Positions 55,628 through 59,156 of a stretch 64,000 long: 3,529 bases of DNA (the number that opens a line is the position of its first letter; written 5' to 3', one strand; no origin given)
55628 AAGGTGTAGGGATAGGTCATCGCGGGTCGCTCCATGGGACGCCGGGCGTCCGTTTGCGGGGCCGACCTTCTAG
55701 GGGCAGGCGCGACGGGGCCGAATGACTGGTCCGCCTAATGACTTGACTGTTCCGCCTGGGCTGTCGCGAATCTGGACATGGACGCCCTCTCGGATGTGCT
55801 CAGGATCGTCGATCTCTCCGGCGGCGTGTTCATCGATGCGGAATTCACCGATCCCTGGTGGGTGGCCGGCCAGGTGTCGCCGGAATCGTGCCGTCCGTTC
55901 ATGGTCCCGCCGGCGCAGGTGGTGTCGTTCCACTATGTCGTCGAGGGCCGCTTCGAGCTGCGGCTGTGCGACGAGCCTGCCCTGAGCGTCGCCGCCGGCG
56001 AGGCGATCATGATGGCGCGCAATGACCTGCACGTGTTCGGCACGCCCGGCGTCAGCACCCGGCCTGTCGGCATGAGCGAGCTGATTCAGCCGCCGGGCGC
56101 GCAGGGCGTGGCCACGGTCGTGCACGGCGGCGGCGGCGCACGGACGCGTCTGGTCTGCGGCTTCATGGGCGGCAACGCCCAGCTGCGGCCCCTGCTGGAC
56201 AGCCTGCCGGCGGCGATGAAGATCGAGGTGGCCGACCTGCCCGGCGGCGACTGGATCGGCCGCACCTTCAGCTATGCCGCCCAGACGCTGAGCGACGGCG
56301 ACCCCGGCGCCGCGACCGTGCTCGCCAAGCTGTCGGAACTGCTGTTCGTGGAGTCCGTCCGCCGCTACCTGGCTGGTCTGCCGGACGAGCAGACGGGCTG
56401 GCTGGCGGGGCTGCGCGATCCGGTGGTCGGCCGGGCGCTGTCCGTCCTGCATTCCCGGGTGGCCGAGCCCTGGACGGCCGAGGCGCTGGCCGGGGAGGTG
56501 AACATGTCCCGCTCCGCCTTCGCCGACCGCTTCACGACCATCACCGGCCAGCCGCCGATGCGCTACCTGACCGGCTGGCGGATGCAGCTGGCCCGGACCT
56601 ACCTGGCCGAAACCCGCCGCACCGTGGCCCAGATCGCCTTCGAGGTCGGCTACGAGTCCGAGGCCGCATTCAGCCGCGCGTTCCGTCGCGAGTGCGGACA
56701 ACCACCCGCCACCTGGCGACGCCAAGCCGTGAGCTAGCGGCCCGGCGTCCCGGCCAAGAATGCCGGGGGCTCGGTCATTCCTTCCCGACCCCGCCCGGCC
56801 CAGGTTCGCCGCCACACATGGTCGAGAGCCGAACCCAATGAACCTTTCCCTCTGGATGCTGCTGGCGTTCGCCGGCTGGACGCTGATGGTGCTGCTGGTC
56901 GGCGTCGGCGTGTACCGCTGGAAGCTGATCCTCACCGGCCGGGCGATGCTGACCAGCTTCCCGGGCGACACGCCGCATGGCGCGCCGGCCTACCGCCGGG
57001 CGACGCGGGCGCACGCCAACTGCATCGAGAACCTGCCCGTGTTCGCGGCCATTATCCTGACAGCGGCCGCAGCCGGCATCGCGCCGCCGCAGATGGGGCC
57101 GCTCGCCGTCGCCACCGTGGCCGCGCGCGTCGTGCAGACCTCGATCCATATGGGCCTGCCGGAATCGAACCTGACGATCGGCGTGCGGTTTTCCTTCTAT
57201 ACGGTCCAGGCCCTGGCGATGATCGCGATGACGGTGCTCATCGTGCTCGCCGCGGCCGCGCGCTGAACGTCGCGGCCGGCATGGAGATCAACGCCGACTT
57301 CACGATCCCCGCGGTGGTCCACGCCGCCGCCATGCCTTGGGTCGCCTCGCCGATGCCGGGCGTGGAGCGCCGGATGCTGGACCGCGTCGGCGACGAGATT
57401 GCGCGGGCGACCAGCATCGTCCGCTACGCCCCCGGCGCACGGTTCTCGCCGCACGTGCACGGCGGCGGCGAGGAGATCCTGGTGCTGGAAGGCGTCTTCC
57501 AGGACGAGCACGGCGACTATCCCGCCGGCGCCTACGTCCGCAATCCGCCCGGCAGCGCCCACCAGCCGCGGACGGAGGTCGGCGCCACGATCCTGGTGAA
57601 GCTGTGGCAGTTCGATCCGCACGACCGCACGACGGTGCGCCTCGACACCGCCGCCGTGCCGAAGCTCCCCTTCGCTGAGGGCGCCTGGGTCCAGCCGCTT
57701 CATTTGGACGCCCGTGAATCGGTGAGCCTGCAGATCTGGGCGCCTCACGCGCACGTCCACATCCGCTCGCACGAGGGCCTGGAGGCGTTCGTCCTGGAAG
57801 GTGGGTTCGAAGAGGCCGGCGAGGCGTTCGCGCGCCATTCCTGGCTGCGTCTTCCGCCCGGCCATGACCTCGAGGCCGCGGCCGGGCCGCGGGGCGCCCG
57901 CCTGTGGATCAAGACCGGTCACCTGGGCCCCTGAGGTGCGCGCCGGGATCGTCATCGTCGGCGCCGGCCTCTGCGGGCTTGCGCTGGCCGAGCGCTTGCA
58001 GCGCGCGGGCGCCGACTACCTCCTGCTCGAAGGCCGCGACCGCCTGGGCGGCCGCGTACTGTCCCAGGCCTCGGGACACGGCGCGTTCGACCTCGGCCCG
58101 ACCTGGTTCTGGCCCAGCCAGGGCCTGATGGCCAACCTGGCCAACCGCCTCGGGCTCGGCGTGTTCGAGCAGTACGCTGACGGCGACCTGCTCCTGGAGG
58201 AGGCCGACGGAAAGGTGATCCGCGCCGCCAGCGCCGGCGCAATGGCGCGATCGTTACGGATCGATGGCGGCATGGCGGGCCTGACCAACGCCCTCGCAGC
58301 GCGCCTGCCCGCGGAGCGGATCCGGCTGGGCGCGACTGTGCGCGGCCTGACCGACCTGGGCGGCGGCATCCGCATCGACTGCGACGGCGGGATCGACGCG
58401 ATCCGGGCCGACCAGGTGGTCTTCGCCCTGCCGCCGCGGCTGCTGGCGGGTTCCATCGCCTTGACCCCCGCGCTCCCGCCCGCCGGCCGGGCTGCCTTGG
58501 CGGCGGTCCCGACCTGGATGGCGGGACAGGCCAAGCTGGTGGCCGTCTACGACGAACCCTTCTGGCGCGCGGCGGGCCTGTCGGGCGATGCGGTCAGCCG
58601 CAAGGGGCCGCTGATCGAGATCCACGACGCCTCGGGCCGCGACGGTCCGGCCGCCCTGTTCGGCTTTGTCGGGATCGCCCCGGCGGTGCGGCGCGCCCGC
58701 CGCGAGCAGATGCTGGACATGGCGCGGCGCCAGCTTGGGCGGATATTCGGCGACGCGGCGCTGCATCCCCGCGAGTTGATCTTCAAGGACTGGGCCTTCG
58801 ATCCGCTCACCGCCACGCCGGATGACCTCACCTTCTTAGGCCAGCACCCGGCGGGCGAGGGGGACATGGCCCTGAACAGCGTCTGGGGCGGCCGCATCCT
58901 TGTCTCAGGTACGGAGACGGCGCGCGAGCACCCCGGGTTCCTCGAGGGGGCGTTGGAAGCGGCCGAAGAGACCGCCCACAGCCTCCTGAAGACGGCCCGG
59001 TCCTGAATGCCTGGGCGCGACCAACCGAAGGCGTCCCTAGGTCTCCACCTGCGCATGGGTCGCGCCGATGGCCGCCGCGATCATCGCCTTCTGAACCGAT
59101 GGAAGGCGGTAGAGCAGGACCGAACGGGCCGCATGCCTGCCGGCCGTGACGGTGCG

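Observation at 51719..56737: AraC-linked operon: AurF-like di-iron oxygenase, group II PLP decarboxylase and a CysK/CysM-like synthase fused to glutaredoxin (candidate cryptic metabolite pathway)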

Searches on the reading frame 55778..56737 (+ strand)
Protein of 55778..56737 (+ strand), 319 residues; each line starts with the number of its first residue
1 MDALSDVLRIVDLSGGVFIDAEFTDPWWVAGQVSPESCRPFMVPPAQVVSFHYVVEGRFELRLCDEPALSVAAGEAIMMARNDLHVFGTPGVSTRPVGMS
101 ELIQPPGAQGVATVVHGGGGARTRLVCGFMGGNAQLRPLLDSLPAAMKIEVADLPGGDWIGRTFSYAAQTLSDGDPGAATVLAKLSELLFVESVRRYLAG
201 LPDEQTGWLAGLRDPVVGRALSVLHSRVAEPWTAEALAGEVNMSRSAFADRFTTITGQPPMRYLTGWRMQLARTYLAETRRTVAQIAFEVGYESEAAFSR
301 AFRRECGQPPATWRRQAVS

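Call 3: search_protein_families(library=pfam, proteins=[window:55778-56737:+], max_evalue=0.01)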
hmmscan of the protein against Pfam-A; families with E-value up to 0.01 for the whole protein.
window:55778-56737:+ (319 aa): 4 families
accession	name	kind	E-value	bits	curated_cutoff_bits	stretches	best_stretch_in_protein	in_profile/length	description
PF12852.13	Cupin_6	-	4.3e-30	105.3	26.7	1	2-199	1-183/183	Cupin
PF12833.13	HTH_18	-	3.6e-23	82.1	33.6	1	237-316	1-80/80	Helix-turn-helix domain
PF00165.29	HTH_AraC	-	3.9e-12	46.4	26.6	2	279-314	7-41/42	Bacterial regulatory helix-turn-helix proteins, AraC family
PF07883.17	Cupin_2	-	0.0056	16.8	27.2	0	51-91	21-60/70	Cupin domain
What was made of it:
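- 55778..56737 (+): AraC-family regulator with an N-terminal Cupin_6 domain, RclR-like. Pfam Cupin_6 105.3 bits and HTH_18 82.1 bits (call 3).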

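Call 4: search_protein_families(library=ncbifam, proteins=[window:55778-56737:+], max_evalue=0.01)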
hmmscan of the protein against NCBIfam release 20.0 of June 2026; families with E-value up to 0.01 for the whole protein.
window:55778-56737:+ (319 aa): 30 families (the best 25 are shown)
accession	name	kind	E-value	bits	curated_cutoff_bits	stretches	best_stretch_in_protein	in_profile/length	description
NF040475.1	chlor_reg_RclR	equivalog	1.1e-29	103.7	400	1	118-316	80-278/284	reactive chlorine-specific transcriptional regulator RclR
NF006902.0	PRK09393.1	equivalog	2.1e-17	63.3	425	1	217-317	222-322/327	transcriptional regulator FtrA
NF049968.1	QhpR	equivalog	2.5e-13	49.8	250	1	214-314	184-284/284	AraC-like transcriptional regulator QhpR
NF007860.0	PRK10572.1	equivalog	5.1e-13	48.5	208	1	185-317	153-285/292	arabinose operon transcriptional regulator AraC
NF007584.0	PRK10219.1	equivalog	8.3e-11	42.2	174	1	225-316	15-106/107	superoxide response transcriptional regulator SoxS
NF041686.2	ant_diox_reg_AndR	equivalog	5.8e-10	39.3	350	1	214-312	216-316/321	anthranilate 1,2-dioxygenase regulatory protein AndR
TIGR02297.1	HpaA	equivalog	8.1e-10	38.4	274.65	1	225-316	196-287/287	4-hydroxyphenylacetate catabolism regulatory protein HpaA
NF010028.0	PRK13503.1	equivalog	2.7e-09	36.8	288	1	222-317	178-273/278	HTH-type transcriptional activator RhaS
NF012144.2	ramA_TF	equivalog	1.2e-08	35.4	180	1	226-316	16-106/108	RamA family antibiotic efflux transcriptional regulator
NF010025.2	PRK13500.1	equivalog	1.3e-08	34.7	525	1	213-316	174-277/282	HTH-type transcriptional activator RhaR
NF047455.1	TF_Staph_AryK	equivalog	2.8e-08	32.5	850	1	213-316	155-258/759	transcriptional regulator AryK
NF007243.0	PRK09685.1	equivalog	3.6e-07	29.9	199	1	231-317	214-302/303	transcriptional regulator FeaR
NF052371.1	TransRegGbdRPseu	equivalog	4.5e-07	29.2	480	1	213-316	223-326/365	choline metabolism transcriptional regulator GbdR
NF049932.1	TranspRegBtr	equivalog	9.9e-07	27.6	900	1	234-315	183-264/531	bacillibactin transport transcriptional regulator Btr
NF041533.1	trans_reg_TagK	equivalog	1e-06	28.6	270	1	233-317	24-107/178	transcriptional regulator TagK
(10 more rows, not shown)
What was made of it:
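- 55778..56737 (+): Best NCBIfam model is RclR at 103.7 bits, below the 400-bit cut-off (call 4).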

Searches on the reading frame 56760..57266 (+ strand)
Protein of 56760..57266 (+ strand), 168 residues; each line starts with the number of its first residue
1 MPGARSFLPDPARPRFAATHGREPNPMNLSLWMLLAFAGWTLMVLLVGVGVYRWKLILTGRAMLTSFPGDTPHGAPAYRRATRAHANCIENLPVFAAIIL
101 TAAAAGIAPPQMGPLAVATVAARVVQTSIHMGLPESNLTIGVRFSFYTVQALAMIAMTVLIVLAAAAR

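Call 3: search_protein_families(library=pfam, proteins=[window:56760-57266:+], max_evalue=0.01)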
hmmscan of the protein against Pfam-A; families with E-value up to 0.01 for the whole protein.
window:56760-57266:+ (168 aa): 1 family
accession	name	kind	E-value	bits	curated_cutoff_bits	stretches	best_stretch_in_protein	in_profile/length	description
PF01124.23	MAPEG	-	4.9e-13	49.8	23.4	1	37-162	8-128/129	MAPEG family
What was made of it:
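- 56838..57266 (+): MAPEG-family membrane glutathione-transferase-like protein (probable start at M27 of the ORF that begins at 56760). Pfam MAPEG 49.8 bits (call 3).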

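Call 92: search_protein_families(library=ncbifam, proteins=[window:56838-57266:+], max_evalue=0.001)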
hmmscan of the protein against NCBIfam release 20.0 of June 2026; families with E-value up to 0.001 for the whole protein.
window:56838-57266:+ (142 aa): 0 families

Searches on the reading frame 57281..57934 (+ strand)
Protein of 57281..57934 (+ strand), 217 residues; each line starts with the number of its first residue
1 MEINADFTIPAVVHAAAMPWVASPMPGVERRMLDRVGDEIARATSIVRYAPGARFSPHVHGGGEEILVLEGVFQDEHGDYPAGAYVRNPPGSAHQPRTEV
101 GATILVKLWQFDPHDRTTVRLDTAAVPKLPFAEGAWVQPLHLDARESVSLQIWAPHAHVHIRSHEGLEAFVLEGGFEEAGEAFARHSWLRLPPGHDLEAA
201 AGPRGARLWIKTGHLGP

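Call 3: search_protein_families(library=pfam, proteins=[window:57281-57934:+], max_evalue=0.01)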
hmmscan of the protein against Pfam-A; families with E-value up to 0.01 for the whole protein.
window:57281-57934:+ (217 aa): 3 families
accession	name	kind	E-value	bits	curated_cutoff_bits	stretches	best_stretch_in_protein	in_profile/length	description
PF12973.13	Cupin_7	-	7.4e-45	151.5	27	2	11-111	4-104/105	ChrR Cupin-like domain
PF07883.17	Cupin_2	-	0.00018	21.6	27.2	1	46-98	2-58/70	Cupin domain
PF14499.12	DUF4437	-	0.0011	18.6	24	0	34-94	30-93/250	Domain of unknown function (DUF4437)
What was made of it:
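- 57281..57934 (+): Protein with ChrR-type cupin domains (Cupin_7, two matched stretches) and no anti-sigma domain. Pfam Cupin_7 151.5 bits (call 3).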

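Call 92: search_protein_families(library=ncbifam, proteins=[window:57281-57934:+], max_evalue=0.001)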
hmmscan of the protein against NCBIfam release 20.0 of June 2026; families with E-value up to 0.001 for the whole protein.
window:57281-57934:+ (217 aa): 2 families
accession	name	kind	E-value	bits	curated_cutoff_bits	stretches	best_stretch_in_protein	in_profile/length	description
TIGR02451.1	anti_sig_ChrR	subfamily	2.1e-10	40.8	124.5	1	5-101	90-187/216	ChrR family anti-sigma-E factor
NF051881.1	StressantisigmaChrR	equivalog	6.3e-06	25.9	300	1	25-100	105-179/209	cadmium/peroxide/UV radiation responsive anti-sigma factor ChrR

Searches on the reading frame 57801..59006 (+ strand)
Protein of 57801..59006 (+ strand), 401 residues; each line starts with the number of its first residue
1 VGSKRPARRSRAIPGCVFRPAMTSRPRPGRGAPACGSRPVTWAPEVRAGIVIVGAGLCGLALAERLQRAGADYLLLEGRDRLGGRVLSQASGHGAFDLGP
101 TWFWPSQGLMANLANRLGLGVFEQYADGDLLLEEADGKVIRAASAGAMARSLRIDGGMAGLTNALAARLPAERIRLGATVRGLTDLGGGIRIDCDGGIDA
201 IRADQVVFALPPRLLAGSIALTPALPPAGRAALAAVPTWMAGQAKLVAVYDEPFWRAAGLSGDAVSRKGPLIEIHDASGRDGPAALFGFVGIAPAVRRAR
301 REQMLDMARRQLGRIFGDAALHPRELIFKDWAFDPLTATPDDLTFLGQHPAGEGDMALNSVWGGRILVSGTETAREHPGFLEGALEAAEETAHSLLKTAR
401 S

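Call 3: search_protein_families(library=pfam, proteins=[window:57801-59006:+], max_evalue=0.01)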
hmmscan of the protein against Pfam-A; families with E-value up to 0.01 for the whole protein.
window:57801-59006:+ (401 aa): 10 families
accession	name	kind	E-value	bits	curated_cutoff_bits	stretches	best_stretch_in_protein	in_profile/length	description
PF01593.30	Amino_oxidase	-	4.1e-43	148.7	19.8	2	149-393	194-440/443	Flavin containing amine oxidoreductase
PF13450.12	NAD_binding_8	-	1e-14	55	21.9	1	52-116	1-67/68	NAD(P)-binding Rossmann-like domain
PF07992.20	Pyr_redox_2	-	0.00021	21.3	26.1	1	48-88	143-182/291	Pyridine nucleotide-disulphide oxidoreductase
PF01266.30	DAO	-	0.00039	20.5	27.9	1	50-95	2-43/353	FAD dependent oxidoreductase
PF01494.25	FAD_binding_3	-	0.0011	18.7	22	1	50-80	4-34/349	FAD binding domain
PF13738.12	Pyr_redox_3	-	0.0036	17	30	1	51-78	1-29/305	Pyridine nucleotide-disulphide oxidoreductase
PF05834.18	Lycopene_cycl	-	0.0038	16.8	23.4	0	50-81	2-35/380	Lycopene cyclase protein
PF00070.33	Pyr_redox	-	0.0067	17.4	22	0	50-83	2-35/82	Pyridine nucleotide-disulphide oxidoreductase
PF12831.13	FAD_oxidored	-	0.0081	15.9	27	0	50-91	2-43/416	FAD dependent oxidoreductase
PF00890.30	FAD_binding_2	-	0.0081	15.8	20.4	1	50-87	2-37/414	FAD binding domain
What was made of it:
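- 57936..59006 (+): Flavin amine-oxidase/phytoene-desaturase-family oxidoreductase. Its GTG start lies 1 nt after the cupin stop, so it is probably the last gene of the O2 operon. Pfam Amino_oxidase 148.7 bits (call 3).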

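Call 92: search_protein_families(library=ncbifam, proteins=[window:57936-59006:+], max_evalue=0.001)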
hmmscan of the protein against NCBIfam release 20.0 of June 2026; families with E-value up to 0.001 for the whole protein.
window:57936-59006:+ (356 aa): 14 families
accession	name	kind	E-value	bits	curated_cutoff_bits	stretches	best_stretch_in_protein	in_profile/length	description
TIGR02734.1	crtI_fam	subfamily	2.3e-12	46.4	238.1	1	5-58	1-54/504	phytoene desaturase family protein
TIGR03467.1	HpnE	equivalog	9.3e-11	41.7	283.05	1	5-52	1-50/430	hydroxysqualene dehydroxylase HpnE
NF045637.1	carotdesatCrtDProt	equivalog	2.6e-09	36.1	580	1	5-58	1-54/485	1-hydroxycarotenoid 3,4-desaturase CrtD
NF005560.0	PRK07233.1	equivalog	4.5e-09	35.7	252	1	5-40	3-38/435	hypothetical protein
NF008841.0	PRK11883.1-1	equivalog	8.4e-09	34.8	517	1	4-74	5-78/453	protoporphyrinogen oxidase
NF058655.1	CrtID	equivalog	2e-08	33.5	640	1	5-59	1-55/478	bifunctional phytoene desaturase/3,4-desaturase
NF008845.0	PRK11883.1-5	equivalog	7.2e-07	27.9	560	1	3-75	5-83/468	protoporphyrinogen oxidase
TIGR00562.1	proto_IX_ox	equivalog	8.2e-06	24.7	97.85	1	2-79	2-81/470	protoporphyrinogen oxidase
NF005547.0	PRK07208.1-3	equivalog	2.7e-05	23.1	380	0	5-58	7-60/465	hypothetical protein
NF042421.1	hydcarot_desat_CrtD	equivalog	2.9e-05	22.7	500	1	5-59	4-58/487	1-hydroxycarotenoid 3,4-desaturase CrtD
NF053546.1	violacein_VioA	equivalog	4.2e-05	23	600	0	5-60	2-62/411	flavin-dependent violacein biosynthesis tryptophan-2 monooxygenase VioA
TIGR02731.1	phytoene_desat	equivalog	0.00018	20.4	569.4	1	5-61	2-59/453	15-cis-phytoene desaturase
TIGR00031.1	UDP-GALP_mutase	equivalog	0.00039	19.5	303.75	1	5-43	4-42/378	UDP-galactopyranose mutase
NF006091.0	PRK08243.1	subfamily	0.00094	18.1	351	0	1-36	1-36/393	4-hydroxybenzoate 3-monooxygenase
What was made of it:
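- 57936..59006 (+): No specific NCBIfam assignment (call 92).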
